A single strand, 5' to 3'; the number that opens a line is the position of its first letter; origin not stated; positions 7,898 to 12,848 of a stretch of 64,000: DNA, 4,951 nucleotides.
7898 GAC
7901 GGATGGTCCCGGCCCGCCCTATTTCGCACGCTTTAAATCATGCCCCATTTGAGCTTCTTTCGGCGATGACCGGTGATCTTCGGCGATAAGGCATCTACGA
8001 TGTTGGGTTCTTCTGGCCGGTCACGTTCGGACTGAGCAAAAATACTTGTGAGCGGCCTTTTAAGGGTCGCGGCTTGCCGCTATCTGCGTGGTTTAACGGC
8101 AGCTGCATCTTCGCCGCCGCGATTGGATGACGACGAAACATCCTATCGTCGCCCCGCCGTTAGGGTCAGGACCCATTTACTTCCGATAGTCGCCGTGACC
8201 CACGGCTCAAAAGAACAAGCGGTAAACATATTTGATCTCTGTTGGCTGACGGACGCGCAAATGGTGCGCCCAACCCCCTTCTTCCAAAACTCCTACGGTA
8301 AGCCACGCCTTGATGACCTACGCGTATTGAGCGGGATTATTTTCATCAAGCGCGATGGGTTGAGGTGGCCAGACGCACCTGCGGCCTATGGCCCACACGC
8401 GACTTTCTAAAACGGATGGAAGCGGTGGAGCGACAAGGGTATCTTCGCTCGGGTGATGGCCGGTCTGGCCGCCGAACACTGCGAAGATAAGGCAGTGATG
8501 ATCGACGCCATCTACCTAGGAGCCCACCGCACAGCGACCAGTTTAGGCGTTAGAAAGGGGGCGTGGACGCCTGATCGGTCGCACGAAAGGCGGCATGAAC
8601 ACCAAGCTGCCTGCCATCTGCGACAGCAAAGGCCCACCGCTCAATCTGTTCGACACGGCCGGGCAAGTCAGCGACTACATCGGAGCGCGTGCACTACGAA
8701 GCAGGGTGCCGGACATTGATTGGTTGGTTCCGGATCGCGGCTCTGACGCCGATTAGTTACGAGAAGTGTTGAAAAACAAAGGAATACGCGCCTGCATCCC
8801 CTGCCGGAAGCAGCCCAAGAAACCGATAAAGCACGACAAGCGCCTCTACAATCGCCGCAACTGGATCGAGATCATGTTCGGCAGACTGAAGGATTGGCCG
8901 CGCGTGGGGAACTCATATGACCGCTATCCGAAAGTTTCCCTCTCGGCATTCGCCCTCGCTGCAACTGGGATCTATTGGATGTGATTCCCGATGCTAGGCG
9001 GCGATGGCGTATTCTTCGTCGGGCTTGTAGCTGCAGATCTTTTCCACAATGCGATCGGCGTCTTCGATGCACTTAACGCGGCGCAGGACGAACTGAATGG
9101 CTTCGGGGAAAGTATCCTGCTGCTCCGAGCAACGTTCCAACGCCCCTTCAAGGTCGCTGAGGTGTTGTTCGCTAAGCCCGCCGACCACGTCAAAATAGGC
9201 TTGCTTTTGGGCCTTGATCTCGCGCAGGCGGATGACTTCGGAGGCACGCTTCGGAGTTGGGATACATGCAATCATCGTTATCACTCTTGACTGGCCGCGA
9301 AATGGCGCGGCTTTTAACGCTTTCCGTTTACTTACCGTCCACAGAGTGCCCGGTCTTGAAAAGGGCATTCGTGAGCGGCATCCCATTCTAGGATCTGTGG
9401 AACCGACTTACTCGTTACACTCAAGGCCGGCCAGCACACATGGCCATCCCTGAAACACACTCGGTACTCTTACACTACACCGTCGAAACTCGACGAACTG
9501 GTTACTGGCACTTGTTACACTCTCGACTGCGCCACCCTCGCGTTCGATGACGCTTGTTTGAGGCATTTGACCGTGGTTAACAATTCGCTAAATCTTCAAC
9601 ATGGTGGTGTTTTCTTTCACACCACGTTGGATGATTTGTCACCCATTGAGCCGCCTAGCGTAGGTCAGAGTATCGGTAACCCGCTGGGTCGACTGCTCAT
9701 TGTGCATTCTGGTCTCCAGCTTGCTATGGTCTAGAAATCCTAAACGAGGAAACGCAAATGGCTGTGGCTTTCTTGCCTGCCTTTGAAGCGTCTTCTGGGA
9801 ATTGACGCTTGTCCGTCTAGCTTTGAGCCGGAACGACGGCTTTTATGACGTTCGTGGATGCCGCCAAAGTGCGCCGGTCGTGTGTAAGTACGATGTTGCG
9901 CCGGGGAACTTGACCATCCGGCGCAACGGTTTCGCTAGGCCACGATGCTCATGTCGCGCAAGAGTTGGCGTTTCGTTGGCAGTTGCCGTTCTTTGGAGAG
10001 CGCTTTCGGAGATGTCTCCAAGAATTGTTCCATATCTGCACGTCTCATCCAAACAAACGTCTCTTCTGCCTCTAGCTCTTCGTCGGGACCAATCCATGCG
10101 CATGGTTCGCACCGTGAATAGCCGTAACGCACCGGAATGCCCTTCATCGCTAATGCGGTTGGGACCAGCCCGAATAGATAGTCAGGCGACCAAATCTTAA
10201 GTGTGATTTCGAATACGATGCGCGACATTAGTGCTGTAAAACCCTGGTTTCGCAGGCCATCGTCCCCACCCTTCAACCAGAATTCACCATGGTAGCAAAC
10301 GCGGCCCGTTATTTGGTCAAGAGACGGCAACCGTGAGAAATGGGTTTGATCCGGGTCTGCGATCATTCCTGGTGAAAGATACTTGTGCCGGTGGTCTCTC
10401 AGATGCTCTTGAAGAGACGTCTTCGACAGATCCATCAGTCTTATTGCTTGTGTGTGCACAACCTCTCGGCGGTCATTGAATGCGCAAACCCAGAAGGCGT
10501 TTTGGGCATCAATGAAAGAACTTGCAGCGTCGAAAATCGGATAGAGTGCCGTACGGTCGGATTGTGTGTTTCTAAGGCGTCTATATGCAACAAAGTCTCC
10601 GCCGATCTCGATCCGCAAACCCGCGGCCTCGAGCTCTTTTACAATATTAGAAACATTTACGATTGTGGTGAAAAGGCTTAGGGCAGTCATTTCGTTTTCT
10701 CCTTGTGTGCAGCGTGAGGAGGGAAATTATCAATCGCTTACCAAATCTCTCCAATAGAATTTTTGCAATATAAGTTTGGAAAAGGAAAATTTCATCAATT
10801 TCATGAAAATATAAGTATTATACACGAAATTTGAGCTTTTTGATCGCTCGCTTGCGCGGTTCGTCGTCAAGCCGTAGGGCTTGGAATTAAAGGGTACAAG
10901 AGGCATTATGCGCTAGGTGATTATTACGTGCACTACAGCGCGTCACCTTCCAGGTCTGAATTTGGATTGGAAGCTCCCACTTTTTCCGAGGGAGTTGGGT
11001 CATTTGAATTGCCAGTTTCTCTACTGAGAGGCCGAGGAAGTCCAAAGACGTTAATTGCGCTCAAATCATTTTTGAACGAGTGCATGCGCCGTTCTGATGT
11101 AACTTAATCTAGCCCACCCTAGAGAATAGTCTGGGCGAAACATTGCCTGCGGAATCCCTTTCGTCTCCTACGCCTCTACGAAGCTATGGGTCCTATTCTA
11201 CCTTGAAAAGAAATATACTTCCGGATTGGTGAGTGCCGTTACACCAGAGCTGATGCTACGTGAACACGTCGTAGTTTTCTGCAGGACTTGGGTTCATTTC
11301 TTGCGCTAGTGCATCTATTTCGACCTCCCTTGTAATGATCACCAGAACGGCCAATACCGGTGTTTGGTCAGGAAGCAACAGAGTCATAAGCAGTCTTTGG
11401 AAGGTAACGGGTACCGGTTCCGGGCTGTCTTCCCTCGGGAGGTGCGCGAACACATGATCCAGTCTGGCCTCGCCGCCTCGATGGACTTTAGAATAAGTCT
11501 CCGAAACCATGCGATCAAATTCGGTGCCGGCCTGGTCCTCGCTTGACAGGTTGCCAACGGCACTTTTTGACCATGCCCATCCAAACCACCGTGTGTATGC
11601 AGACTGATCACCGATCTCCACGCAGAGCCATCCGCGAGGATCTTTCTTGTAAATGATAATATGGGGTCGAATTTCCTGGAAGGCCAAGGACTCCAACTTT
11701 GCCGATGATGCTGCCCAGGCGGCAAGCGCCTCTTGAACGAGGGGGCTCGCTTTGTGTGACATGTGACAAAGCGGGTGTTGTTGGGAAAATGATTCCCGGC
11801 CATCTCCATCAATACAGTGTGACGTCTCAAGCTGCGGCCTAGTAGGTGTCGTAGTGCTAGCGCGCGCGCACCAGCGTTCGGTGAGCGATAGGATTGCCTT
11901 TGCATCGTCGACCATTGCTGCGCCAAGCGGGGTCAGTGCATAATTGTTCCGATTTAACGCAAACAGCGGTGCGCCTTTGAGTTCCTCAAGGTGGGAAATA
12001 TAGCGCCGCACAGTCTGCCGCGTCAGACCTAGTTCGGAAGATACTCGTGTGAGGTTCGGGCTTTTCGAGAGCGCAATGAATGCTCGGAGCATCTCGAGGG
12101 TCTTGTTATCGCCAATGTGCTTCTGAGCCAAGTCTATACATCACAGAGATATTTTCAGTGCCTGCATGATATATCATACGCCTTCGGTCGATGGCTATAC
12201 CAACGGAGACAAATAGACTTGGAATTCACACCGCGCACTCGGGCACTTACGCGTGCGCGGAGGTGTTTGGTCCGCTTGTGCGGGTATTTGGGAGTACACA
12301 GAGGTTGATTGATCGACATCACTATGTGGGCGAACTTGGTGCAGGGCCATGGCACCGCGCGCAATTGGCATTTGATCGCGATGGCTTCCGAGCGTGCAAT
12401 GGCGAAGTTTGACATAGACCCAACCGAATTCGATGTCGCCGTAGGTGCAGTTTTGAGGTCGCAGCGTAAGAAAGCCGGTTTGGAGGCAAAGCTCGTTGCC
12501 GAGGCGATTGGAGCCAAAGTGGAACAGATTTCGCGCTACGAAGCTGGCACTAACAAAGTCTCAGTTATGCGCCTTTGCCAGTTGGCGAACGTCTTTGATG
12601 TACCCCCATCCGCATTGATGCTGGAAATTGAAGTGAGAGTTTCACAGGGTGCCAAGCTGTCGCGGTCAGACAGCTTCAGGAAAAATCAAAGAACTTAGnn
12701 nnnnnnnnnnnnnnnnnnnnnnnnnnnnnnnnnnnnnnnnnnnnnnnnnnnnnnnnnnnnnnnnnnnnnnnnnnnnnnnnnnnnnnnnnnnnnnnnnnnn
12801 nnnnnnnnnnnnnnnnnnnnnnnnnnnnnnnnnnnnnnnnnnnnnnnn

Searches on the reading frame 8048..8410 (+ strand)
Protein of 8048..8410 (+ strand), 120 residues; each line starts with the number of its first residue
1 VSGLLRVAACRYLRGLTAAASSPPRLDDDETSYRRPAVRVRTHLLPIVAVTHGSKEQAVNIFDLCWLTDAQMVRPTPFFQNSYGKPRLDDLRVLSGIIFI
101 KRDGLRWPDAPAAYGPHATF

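Call 72: search_protein_families(library=pfam, proteins=[window:8048-8410:+], max_evalue=0.01)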
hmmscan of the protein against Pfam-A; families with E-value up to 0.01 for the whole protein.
window:8048-8410:+ (120 aa): 1 family
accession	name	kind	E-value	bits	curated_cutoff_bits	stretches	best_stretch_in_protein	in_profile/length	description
PF13340.11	DUF4096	-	8.5e-07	29.6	34.3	1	67-119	1-58/76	Putative transposase of IS4/5 family (DUF4096)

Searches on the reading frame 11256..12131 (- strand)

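Call 3: search_protein_families(library=pfam, proteins=[window:11256-12131:-], max_evalue=1)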
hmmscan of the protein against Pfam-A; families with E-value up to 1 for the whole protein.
window:11256-12131:- (291 aa): 12 families
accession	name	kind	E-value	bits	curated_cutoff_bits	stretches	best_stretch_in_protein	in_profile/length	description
PF00126.33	HTH_1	-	5.4e-10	39.5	26.6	1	12-70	1-59/60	Bacterial regulatory helix-turn-helix protein, lysR family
PF09339.16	HTH_IclR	-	0.00014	22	22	1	10-51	4-45/52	IclR helix-turn-helix domain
PF25213.1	HVO_A0261_N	-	0.00027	21.2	35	1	29-82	29-79/86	HVO_A0261 N-terminal domain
PF08279.18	HTH_11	-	0.00093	19.5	25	1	31-59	22-49/55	HTH domain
PF08280.17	HTH_Mga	-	0.0021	18.4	23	1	13-51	9-46/59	M protein trans-acting positive regulator (MGA) HTH domain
PF13556.12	HTH_30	-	0.049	13.9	27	1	12-56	2-44/59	PucR C-terminal helix-turn-helix domain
PF13412.12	HTH_24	-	0.082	12.9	21.9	1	30-50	23-43/48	Winged helix-turn-helix DNA-binding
PF13384.12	HTH_23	-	0.083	13.2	24.6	1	28-54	21-46/50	Homeodomain-like domain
PF14947.12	HTH_45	-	0.092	13.2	25.5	1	22-82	17-74/77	Winged helix-turn-helix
PF13518.12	HTH_28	-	0.12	13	25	1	26-50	14-38/52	Helix-turn-helix domain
PF13542.12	HTH_Tnp_ISL3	-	0.15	12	27.4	1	11-47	13-49/51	Helix-turn-helix domain of transposase family ISL3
PF09756.15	DDRGK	-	0.37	10.9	27.8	1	9-50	98-139/188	DDRGK domain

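Call 4: search_protein_families(library=ncbifam, proteins=[window:11256-12131:-], max_evalue=1)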
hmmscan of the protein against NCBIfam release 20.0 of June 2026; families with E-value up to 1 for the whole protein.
window:11256-12131:- (291 aa): 28 families (the best 25 are shown)
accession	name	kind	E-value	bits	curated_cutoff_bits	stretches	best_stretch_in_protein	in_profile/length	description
NF040786.1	LysR_Sec_metab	equivalog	1.5e-06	27.5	250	1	12-92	3-83/298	selenium metabolism-associated LysR family transcriptional regulator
NF008352.0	PRK11139.1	subfamily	2.7e-06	26.7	288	1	12-83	8-79/305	transcriptional regulator GcvA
NF002946.0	PRK03601.1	equivalog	4.1e-06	26.4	240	1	13-83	4-74/275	HTH-type transcriptional regulator HdfR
NF007385.0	PRK09906.1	equivalog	5.7e-06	25.7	356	1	12-96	3-87/296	DNA-binding transcriptional regulator HcaR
TIGR02424.1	TF_pcaQ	equivalog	7.4e-06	25.1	303.8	1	14-83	7-76/300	pca operon transcription factor PcaQ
NF045990.1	TransRegCbbRRhodb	equivalog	1.2e-05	24.5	450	1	10-86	6-84/304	LysR family regulator CbbR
NF047520.1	trans_act_CidR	equivalog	1.6e-05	24.3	415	1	14-84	5-75/292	cidABC operon transcriptional activator CidR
NF008722.0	PRK11716.1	equivalog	8.2e-05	21.7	246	1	13-82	4-73/293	HTH-type transcriptional activator IlvY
NF007501.0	PRK10094.1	equivalog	0.00022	20.5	372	1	13-85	5-77/308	HTH-type transcriptional activator AllS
NF007439.0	PRK09986.1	equivalog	0.00023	20.6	290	1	11-91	8-88/296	LysR family transcriptional regulator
TIGR03418.1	chol_sulf_TF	equivalog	0.00048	19.2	324.8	1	12-81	3-72/291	choline sulfate utilization transcriptional regulator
TIGR03339.1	phn_lysR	subfamily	0.00066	19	341.1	1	15-83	2-70/279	aminoethylphosphonate catabolism associated LysR family transcriptional regulator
TIGR02431.1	pcaR_pcaU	subfamily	0.0009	18.6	284.75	1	10-68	10-65/248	beta-ketoadipate pathway transcriptional regulators, PcaR/PcaU/PobR family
NF011673.1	PRK15092.1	equivalog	0.0012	18.1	530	1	9-89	10-90/293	transcriptional regulator LrhA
NF041130.1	PenR_Burk_TF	exception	0.0018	17.5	625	1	11-74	9-72/292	beta-lactamase transcriptional regulator PenR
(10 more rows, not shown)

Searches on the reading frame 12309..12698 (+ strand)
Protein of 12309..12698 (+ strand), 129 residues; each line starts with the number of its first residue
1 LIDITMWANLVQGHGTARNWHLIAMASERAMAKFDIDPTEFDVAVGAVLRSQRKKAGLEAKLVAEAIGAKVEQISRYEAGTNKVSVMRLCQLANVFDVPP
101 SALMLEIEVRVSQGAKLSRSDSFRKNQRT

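Call 3: search_protein_families(library=pfam, proteins=[window:12309-12698:+], max_evalue=1)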
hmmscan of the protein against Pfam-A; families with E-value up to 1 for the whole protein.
window:12309-12698:+ (129 aa): 5 families
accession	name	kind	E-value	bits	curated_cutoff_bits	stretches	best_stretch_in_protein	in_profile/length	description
PF01381.28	HTH_3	-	5.9e-10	39.5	23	1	49-102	1-54/55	Helix-turn-helix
PF13560.12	HTH_31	-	1.3e-09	38.7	27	1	45-101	2-59/64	Helix-turn-helix domain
PF15731.11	MqsA_antitoxin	-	0.0004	20.9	30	1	44-101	69-125/131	Antitoxin component of bacterial toxin-antitoxin system, MqsA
PF12844.13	HTH_19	-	0.0012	19.2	30.2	1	47-105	2-60/64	Helix-turn-helix domain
PF13443.12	HTH_26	-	0.052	14.2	22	1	50-101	3-55/63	Cro/C1-type HTH DNA-binding domain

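Call 4: search_protein_families(library=ncbifam, proteins=[window:12309-12698:+], max_evalue=1)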
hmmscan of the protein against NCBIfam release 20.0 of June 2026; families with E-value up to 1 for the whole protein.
window:12309-12698:+ (129 aa): 13 families
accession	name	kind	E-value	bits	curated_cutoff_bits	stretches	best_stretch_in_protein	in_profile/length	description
NF041951.1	phage_RstR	subfamily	1.9e-08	34.5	80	1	46-110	4-68/108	RstR family transcriptional repressor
NF006015.0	PRK08154.1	subfamily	7.1e-07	28.7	204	1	27-108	13-94/314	anaerobic benzoate catabolism transcriptional regulator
NF050110.1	TransRegBldD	equivalog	1.9e-06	27.7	250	1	39-108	3-74/162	transcriptional regulator BldD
TIGR03830.1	CxxCG_CxxCG_HTH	subfamily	5.5e-06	26.2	61.8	1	43-86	64-107/127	type II TA system antitoxin MqsA family protein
NF047948.1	male_kill_WMK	equivalog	4.9e-05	22.9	300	1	43-107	4-68/300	WO male-killing family protein Wmk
NF003162.0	PRK04140.1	equivalog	0.00047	19.3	263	1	46-111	128-190/317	transcriptional regulator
NF058600.1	TransRegSco1979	equivalog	0.0017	17.5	350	1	38-100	2-64/280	Sco1979 family transcriptional regulator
NF007257.0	PRK09706.1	subfamily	0.0018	18.1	101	1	44-105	5-66/135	transcriptional repressor DicA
NF007408.0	PRK09943.1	equivalog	0.0021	17.6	211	1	42-108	5-71/185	HTH-type transcriptional regulator PuuR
NF041575.1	antitoxPezA_Strep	equivalog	0.0023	17.9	290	1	45-98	2-55/158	type II toxin-antitoxin system antitoxin PezA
TIGR03070.1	couple_hipB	subfamily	0.0025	17.7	71.65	1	45-96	3-54/58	type II toxin-antitoxin system Y4mF family antitoxin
NF041677.1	trans_regClgR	equivalog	0.016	15.3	170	1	44-117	8-81/113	transcriptional regulator ClgR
TIGR00270.2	TIGR00270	equivalog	0.11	12.4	110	1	47-81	78-112/159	multiprotein bridging factor aMBF1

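Call 106: search_protein_families(library=padloc, proteins=[window:12309-12698:+], max_evalue=0.01)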
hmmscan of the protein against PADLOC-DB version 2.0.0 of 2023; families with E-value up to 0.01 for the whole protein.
window:12309-12698:+ (129 aa): 12 families
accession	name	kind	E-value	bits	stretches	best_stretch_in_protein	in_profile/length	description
PDLC02926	HTH_VI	-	5.9e-09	34.1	1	46-108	3-65/92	-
PDLC03954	RmrA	-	2.1e-07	28.2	1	46-122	12-88/380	-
PDLC03947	RmrA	-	1.6e-05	21.9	1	43-105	10-72/383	-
PDLC03949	RmrA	-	5.7e-05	20.1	1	49-106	7-64/363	-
PDLC03948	RmrA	-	0.00023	18.2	1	49-122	13-87/397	-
PDLC03955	RmrA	-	0.00024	18.4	1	29-119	8-95/371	-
PDLC02419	Aga_SIR2-PNTD1-PNTD2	-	0.00028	17.7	1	14-110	245-337/558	Class I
PDLC03952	RmrA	-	0.00089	16.2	1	47-104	25-82/395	-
PDLC03946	RmrA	-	0.00097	16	1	49-113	7-71/357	-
PDLC03944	RmrA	-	0.002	15.3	1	46-121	8-83/384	-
PDLC03951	RmrA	-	0.002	15.1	1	49-109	13-73/400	-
PDLC05055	PDC-S63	-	0.0048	14.6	1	11-55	146-190/228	-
